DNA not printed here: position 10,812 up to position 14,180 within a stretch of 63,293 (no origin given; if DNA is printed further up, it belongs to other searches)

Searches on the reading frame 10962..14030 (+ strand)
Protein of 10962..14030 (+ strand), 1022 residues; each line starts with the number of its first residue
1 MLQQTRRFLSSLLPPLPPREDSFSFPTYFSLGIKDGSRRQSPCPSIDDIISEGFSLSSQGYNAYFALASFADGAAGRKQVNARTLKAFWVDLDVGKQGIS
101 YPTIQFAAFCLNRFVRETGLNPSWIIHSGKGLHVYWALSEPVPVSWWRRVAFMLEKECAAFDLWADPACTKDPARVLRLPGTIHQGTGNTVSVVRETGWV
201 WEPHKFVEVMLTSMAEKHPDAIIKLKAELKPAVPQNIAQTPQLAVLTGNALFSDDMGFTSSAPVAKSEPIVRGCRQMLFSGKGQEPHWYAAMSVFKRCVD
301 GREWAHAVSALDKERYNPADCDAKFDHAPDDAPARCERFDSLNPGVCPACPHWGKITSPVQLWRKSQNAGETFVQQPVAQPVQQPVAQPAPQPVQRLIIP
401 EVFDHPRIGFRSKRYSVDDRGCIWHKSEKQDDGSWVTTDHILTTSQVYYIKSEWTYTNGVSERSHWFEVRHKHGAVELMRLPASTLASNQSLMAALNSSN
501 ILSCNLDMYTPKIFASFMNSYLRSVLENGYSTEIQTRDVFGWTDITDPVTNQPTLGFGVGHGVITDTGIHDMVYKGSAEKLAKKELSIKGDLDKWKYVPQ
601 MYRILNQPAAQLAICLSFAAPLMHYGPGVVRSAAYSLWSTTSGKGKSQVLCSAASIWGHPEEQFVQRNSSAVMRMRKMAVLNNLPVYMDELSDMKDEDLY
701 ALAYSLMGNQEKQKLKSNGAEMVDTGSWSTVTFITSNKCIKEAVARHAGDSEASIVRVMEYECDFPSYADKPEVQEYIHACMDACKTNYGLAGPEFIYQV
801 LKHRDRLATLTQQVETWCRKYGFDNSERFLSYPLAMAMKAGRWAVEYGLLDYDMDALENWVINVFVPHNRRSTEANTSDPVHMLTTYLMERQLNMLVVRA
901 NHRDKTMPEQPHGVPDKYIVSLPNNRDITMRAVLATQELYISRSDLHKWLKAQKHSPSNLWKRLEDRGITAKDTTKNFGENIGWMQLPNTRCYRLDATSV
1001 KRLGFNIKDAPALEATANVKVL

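Call 12: search_protein_families(library=pfam, proteins=[window:10962-14030:+], max_evalue=0.01)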
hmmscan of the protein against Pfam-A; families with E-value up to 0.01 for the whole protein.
window:10962-14030:+ (1022 aa): 1 family
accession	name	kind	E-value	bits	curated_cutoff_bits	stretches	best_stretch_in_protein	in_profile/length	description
PF06048.17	DUF927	-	9.9e-16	58.7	22.6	1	513-719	90-277/284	Domain of unknown function (DUF927)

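Call 13: search_protein_families(library=phrogs, proteins=[window:10962-14030:+], max_evalue=0.001)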
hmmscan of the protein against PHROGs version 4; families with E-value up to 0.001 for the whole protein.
window:10962-14030:+ (1022 aa): 6 families
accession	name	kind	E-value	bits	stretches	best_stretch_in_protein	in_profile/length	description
phrog_25314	-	unknown function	4.2e-80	271.2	1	74-1019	92-1005/1010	-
phrog_8841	-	DNA, RNA and nucleotide metabolism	4.7e-28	99.2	1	580-976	236-592/633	DNA primase/helicase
phrog_1139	-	DNA, RNA and nucleotide metabolism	9.2e-13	48.1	1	584-820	497-725/895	DNA primase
phrog_2478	-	DNA, RNA and nucleotide metabolism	1.8e-09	37.3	1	84-196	81-199/854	DNA polymerase/primase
phrog_10514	-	DNA, RNA and nucleotide metabolism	1.3e-06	27.9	1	59-208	54-188/750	DNA primase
phrog_9432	-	DNA, RNA and nucleotide metabolism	0.0006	19.9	1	62-193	62-188/437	replication protein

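Call 14: find_related_loci(query=window:10962-14030:+, collection=viral_contigs, flank=4000)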
Query window:10962-14030:+ (1022 aa) in viral_contigs; peptide patterns used: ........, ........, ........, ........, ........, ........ (x = any residue, [..] = any of these).
14 stretches matched a pattern; 14 encode a relative of the query (tblastn E <= 1e-3); 12 distinct loci.
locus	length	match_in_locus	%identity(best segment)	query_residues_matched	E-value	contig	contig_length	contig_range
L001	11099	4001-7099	98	1-1022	0e+0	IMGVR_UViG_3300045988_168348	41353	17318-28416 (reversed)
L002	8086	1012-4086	98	1-1022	0e+0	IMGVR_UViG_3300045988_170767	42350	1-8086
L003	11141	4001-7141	96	1-1022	0e+0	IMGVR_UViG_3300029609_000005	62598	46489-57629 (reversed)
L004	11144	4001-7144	95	1-1022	0e+0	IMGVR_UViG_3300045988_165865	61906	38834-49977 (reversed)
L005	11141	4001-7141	96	1-1022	0e+0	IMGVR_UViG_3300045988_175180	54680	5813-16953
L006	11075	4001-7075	71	2-1022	0e+0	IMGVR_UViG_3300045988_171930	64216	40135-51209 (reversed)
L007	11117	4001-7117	97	1-1022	0e+0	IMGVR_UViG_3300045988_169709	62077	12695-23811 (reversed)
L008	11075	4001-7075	98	1-1022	0e+0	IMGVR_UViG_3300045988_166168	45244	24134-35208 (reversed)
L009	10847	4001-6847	36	1-991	0e+0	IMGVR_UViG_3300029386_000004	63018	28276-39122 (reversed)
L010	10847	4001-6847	36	1-991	0e+0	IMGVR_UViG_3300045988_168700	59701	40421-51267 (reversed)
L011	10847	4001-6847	36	1-991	0e+0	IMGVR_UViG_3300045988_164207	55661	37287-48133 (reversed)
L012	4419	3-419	31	853-992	2e-14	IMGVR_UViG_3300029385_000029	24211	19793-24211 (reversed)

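Call 15: search_dna_similar(query=window:10962-14030:+, collection=phages, mode=protein, max_rows=30)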
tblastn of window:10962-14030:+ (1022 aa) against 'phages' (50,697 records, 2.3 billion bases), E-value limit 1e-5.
Records with a match: 14; places in all: 14; records where one place covers at least 80% of the query: 1.
Best place of each record, by identity: <60% 14.
By first word of the organism name: Rhizobium 4; Anaerostipes 3; Ruminococcus 2; Thermoanaerobacterium 2; Pseudomonas 1; Bacteriophage 1; Roseburia 1.
By host as written in the record: Anaerostipes caccae DA844 3; Rhizobium phaseoli N831 2; - 2; [Ruminococcus] gnavus ATCC 29149 2; Thermoanaerobacterium saccharolyticum JW/SL-YS485 2; Pseudomonas aeruginosa 1; Rhizobium etli T3_14 1; Rhizobium phaseoli N931 1.
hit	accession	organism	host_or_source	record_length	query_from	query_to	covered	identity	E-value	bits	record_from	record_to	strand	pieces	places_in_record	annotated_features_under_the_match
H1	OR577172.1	Pseudomonas phage Rollin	Pseudomonas aeruginosa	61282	81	960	86%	24.3%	1e-55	218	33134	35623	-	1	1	hypothetical protein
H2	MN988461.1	Rhizobium phage RHph_TM27A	Rhizobium phaseoli N831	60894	75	853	58%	24.5%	1e-12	152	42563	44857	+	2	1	putative integrase protein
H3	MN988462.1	Rhizobium phage RHph_TM27B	Rhizobium phaseoli N831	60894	75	853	58%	24.5%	1e-12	152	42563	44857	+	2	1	putative integrase protein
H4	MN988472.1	Rhizobium phage RHph_TM3_14A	Rhizobium etli T3_14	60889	75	853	58%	24.5%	1e-12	151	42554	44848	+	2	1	putative integrase protein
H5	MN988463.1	Rhizobium phage RHph_TM29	Rhizobium phaseoli N931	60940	75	853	58%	24.5%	1e-12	151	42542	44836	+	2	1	putative integrase protein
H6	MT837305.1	Bacteriophage sp.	human fecal samples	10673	570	915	34%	23.9%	1e-8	65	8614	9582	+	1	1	record has no annotation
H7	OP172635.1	Anaerostipes phage AC844P1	Anaerostipes caccae DA844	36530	589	876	28%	23.3%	2e-6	59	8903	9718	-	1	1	hypothetical protein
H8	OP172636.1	Anaerostipes phage AC844P2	Anaerostipes caccae DA844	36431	589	876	28%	23.3%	2e-6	59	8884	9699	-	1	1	hypothetical protein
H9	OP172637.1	Anaerostipes phage AC844P3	Anaerostipes caccae DA844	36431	589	876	28%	23.3%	2e-6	59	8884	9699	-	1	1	hypothetical protein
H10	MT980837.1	Ruminococcus phage phiRg507T2_3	[Ruminococcus] gnavus ATCC 29149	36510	571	846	27%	23.3%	1e-6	59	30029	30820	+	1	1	gp42: helicase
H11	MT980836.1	Ruminococcus phage phiRg507T2_2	[Ruminococcus] gnavus ATCC 29149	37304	571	846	27%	23.3%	1e-6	59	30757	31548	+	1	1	gp42: helicase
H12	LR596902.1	Roseburia phage Jekyll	-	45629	589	806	21%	25.9%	6e-6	57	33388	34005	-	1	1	MCM-like DNA helicase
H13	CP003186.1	Thermoanaerobacterium phage THSA-485A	Thermoanaerobacterium saccharolyticum ...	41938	611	802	19%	26.2%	4e-6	57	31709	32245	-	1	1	protein of unknown function DUF927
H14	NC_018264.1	Thermoanaerobacterium phage THSA-485A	Thermoanaerobacterium saccharolyticum ...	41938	611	802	19%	26.2%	4e-6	57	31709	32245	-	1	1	DNA primase/helicase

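Call 22: find_related_loci(query=A2, collection=viral_contigs, flank=3000)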
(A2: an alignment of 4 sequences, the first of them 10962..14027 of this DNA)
Query A2 (1022 aa) in viral_contigs; peptide patterns used: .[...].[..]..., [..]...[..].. (x = any residue, [..] = any of these).
96 stretches matched a pattern; 35 encode a relative of the query (tblastn E <= 1e-3); 31 distinct loci.
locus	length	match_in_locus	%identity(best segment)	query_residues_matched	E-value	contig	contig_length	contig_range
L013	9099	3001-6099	98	1-1022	0e+0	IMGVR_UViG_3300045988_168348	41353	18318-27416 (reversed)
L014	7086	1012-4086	98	1-1022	0e+0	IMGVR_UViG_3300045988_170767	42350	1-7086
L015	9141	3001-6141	96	1-1022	0e+0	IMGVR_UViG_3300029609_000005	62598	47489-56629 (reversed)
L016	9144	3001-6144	95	1-1022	0e+0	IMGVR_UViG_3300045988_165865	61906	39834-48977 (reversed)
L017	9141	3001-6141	96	1-1022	0e+0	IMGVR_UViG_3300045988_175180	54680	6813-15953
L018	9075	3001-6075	71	2-1022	0e+0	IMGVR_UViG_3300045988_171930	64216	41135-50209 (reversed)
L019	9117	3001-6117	97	1-1022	0e+0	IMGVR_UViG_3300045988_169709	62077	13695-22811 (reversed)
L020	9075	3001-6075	98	1-1022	0e+0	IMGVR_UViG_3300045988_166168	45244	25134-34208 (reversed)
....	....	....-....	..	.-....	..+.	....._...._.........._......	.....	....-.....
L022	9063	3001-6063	44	8-1007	0e+0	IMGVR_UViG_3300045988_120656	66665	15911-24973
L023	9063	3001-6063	44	8-1007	0e+0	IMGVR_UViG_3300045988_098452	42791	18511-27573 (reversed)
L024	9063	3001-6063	44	8-1007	0e+0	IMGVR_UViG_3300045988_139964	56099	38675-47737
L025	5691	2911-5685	45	8-912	0e+0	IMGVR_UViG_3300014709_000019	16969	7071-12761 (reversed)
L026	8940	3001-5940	39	8-1014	0e+0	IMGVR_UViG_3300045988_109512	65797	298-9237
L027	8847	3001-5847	36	1-991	0e+0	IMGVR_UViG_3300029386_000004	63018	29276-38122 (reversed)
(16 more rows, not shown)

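Call 28: find_related_loci(query=A2, collection=metagenome_contigs, flank=2000)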
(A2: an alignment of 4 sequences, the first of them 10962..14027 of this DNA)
Query A2 (1022 aa) in metagenome_contigs; peptide patterns used: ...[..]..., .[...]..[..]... (x = any residue, [..] = any of these).
186 stretches matched a pattern; 69 encode a relative of the query (tblastn E <= 1e-3); 66 distinct loci.
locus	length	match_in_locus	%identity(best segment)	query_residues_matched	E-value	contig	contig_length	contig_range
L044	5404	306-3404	98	1-1022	0e+0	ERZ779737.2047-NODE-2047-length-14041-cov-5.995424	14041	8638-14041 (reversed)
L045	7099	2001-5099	98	1-1022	0e+0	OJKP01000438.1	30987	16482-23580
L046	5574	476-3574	98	1-1022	0e+0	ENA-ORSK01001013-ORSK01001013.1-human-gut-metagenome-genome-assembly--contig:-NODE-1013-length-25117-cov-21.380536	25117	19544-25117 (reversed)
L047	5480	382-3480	98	1-1022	0e+0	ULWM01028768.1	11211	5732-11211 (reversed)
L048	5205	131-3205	98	1-1022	0e+0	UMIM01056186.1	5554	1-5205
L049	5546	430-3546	97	1-1022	0e+0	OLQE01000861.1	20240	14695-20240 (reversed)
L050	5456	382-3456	97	1-1022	0e+0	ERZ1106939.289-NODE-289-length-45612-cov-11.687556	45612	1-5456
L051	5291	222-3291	98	1-1022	0e+0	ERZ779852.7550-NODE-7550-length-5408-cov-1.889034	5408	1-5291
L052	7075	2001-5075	98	1-1022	0e+0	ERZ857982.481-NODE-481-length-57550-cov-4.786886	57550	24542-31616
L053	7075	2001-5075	71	2-1022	0e+0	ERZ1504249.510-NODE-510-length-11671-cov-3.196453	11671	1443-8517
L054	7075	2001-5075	71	2-1022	0e+0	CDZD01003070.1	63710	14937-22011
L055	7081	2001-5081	70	2-1022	0e+0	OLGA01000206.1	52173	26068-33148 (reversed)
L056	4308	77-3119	96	1-1022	0e+0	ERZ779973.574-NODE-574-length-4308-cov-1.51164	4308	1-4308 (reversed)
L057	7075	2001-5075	71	2-1022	0e+0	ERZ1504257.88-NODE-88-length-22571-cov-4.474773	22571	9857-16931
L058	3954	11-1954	98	376-1022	0e+0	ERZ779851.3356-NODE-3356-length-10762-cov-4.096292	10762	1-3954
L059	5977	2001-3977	97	376-1022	0e+0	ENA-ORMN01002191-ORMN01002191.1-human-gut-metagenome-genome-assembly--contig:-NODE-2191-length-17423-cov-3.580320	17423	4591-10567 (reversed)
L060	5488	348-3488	96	1-1022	0e+0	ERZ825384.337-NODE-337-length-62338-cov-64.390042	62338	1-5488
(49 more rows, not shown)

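Call 44: find_related_loci(query=A2, collection=genome_contigs, flank=3000)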
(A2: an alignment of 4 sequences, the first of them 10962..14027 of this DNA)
Query A2 (1022 aa) in genome_contigs; peptide patterns used: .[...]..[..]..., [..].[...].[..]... (x = any residue, [..] = any of these).
90 stretches matched a pattern; 5 encode a relative of the query (tblastn E <= 1e-3); 5 distinct loci.
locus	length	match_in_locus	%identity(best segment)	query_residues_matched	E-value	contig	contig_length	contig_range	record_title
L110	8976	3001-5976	42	8-995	0e+0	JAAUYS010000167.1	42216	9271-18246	MAG: Clostridia bacterium isolate Mgla_MAG_30-bin_22 c_000000051294, whole genome shotgun sequence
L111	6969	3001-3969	30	56-384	6e-35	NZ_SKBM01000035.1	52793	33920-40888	Roseicella aquatilis strain NE82 NE82_contig35, whole genome shotgun sequence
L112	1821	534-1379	32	55-362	1e-35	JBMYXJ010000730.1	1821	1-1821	MAG: Mycobacterium sp. isolate ME_XS_2210_bin_1 ME_XS_2210_bin_1_785, whole genome shotgun sequence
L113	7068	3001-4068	28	4-362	2e-31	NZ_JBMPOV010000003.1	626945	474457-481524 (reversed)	Undibacterium sp. Ji42W NODE_3_length_626945_cov_42.224598_3, whole genome shotgun sequence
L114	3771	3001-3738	32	56-306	7e-27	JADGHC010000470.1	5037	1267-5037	MAG: Microbispora sp. isolate HOG44C NODE_11130_length_5037_cov_21.687323, whole genome shotgun sequence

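Call 62: find_homologous_proteins(query=window:10962-14027:+, max_evalue=1e-30)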
Query window:10962-14027:+ (1022 aa): 128 proteins with E <= 1e-30 among 8000 candidates; the best 120 are listed.
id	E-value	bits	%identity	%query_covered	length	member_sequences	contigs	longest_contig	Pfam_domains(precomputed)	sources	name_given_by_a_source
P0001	0.0e+0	2377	96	100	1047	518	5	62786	PF06048.18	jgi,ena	jgi:hypothetical protein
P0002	0.0e+0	1734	70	100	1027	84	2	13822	PF06048.18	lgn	-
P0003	0.0e+0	1489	98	63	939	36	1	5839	PF06048.18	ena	-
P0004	0.0e+0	1085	48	99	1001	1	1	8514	PF06048.18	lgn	-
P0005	0.0e+0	1035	49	99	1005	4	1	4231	PF06048.18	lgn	-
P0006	0.0e+0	1016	47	98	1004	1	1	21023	PF06048.18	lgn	-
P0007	0.0e+0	1014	48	96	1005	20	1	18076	PF06048.18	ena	-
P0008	3.6e-295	1000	47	97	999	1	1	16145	PF06048.18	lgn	-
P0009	2.7e-290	984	46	98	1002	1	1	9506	PF06048.18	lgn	-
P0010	1.4e-274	932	44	98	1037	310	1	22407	PF06048.18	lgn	-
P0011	8.6e-272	923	44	98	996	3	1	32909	PF06048.18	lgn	-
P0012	5.2e-270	917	44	97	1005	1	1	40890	PF06048.18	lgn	-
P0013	2.5e-268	911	45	96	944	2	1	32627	PF06048.18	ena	-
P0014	2.2e-267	908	44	97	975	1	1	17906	PF06048.18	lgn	-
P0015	2.0e-255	869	42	97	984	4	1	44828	PF06048.18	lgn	-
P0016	1.4e-254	866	43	97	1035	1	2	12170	PF06048.18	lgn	-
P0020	7.4e-248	843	41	98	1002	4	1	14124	PF06048.18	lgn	-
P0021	1.7e-230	786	40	98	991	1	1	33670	PF06048.18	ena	-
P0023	2.3e-228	779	40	98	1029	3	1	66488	PF06048.18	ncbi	-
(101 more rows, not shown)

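Call 65: find_encoding_contigs(protein=P0004, flank=2500, max_places=1)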
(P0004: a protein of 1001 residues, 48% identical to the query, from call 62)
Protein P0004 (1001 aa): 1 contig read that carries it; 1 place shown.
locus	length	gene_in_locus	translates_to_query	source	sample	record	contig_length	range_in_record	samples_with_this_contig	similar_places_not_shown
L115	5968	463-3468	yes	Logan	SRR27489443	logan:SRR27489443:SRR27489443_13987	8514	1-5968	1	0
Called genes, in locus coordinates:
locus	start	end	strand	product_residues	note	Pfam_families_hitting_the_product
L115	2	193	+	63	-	?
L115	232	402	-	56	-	-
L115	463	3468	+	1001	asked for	PF06048:DUF927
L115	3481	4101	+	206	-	-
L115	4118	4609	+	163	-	PF00692:dUTPase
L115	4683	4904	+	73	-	-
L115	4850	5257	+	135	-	-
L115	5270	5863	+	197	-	-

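Call 66: find_encoding_contigs(protein=P0006, flank=2500, max_places=1)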
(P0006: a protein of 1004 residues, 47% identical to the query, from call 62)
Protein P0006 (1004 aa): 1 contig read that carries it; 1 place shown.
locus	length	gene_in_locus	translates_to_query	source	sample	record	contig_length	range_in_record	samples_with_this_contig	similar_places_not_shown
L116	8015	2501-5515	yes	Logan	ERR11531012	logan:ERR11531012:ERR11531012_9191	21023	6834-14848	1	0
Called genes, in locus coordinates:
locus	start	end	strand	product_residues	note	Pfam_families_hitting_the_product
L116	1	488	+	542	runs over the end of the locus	PF00176:SNF2-rel_dom, PF00271:Helicase_C (faint)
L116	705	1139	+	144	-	-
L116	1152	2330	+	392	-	-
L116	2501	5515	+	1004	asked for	PF06048:DUF927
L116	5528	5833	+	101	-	-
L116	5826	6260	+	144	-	PF11753:DUF3310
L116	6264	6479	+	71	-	-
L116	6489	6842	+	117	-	-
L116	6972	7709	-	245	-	-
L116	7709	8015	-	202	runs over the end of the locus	-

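Call 67: find_encoding_contigs(protein=P0007, flank=2500, max_places=1)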
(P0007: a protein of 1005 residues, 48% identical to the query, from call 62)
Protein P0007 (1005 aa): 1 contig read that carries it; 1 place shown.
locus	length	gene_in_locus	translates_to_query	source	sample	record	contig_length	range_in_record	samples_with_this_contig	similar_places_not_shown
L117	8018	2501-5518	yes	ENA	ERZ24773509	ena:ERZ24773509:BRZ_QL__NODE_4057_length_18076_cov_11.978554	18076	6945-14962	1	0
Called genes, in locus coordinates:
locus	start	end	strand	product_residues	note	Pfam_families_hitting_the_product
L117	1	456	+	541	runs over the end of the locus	PF00271:Helicase_C (faint), PF00176:SNF2-rel_dom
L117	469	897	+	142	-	-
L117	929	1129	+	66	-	-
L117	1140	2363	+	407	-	-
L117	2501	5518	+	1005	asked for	PF06048:DUF927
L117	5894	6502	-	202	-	-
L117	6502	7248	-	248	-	-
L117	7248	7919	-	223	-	-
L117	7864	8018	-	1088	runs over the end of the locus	?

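Call 68: find_encoding_contigs(protein=P0008, flank=2500, max_places=1)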
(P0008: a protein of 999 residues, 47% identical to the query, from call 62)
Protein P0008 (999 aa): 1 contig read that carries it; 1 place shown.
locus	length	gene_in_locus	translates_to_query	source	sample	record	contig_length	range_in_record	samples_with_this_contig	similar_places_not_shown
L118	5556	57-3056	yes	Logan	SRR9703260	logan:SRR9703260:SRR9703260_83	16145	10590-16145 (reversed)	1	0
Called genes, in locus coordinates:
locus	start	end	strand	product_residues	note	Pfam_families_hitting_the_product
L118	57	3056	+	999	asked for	PF06048:DUF927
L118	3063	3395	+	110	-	PF18291:HU-HIG (weak), PF00216:Bac_DNA_binding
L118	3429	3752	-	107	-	-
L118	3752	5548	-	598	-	PF01391:Collagen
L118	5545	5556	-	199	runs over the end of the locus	-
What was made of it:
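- Tried and rejected: L118 could not be used because the contig ends 56 nt upstream of the gene (call 68).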

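Call 69: find_encoding_contigs(protein=P0009, flank=2500, max_places=1)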
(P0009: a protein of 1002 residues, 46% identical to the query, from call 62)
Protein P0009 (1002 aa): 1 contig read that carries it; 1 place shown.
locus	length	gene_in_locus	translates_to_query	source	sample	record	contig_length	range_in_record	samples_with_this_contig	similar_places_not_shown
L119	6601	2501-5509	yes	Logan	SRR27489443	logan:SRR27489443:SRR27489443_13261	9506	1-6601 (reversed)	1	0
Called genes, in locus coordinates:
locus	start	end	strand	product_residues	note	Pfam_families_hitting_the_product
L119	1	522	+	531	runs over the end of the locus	PF00176:SNF2-rel_dom, PF00271:Helicase_C (faint)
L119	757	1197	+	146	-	-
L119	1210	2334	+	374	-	-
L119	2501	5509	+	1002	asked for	PF06048:DUF927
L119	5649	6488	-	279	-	PF10547:P22_AR_N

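Call 70: find_encoding_contigs(protein=P0011, flank=2500, max_places=1)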
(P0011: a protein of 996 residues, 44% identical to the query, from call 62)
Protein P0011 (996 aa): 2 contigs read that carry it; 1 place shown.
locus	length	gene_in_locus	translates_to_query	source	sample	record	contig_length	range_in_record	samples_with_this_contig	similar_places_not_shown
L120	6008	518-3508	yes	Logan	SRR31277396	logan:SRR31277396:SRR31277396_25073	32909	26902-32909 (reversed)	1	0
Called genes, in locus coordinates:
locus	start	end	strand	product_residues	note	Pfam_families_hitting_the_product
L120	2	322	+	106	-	?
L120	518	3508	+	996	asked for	PF06048:DUF927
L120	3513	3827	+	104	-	PF00216:Bac_DNA_binding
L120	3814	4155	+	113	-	PF03819:MazG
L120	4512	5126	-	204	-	-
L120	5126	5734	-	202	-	-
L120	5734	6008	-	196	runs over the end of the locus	-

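Call 71: find_encoding_contigs(protein=P0012, flank=2500, max_places=1)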
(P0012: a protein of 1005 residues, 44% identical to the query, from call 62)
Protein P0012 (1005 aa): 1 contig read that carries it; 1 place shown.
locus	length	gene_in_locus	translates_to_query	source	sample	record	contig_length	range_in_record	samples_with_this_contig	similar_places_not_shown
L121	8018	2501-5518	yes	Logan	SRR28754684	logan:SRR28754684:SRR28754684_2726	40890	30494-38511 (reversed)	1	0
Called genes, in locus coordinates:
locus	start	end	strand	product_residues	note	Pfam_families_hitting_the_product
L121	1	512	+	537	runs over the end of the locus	PF00176:SNF2-rel_dom, PF00271:Helicase_C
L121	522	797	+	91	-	-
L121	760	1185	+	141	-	PF23984:DUF7307 (weak)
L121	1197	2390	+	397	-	-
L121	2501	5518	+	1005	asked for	PF06048:DUF927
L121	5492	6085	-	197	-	-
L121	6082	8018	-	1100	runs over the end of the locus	PF18857:LPD38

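Call 72: find_encoding_contigs(protein=P0014, flank=2500, max_places=1)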
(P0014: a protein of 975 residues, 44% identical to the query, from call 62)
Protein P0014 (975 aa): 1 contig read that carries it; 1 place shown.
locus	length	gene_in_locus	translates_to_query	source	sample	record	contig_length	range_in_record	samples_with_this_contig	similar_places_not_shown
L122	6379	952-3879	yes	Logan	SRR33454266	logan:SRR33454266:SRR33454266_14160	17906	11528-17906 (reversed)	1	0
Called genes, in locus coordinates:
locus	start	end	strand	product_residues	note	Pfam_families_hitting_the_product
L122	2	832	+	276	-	?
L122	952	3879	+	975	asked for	PF06048:DUF927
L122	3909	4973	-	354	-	-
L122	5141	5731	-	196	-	-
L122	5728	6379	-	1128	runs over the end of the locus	PF18857:LPD38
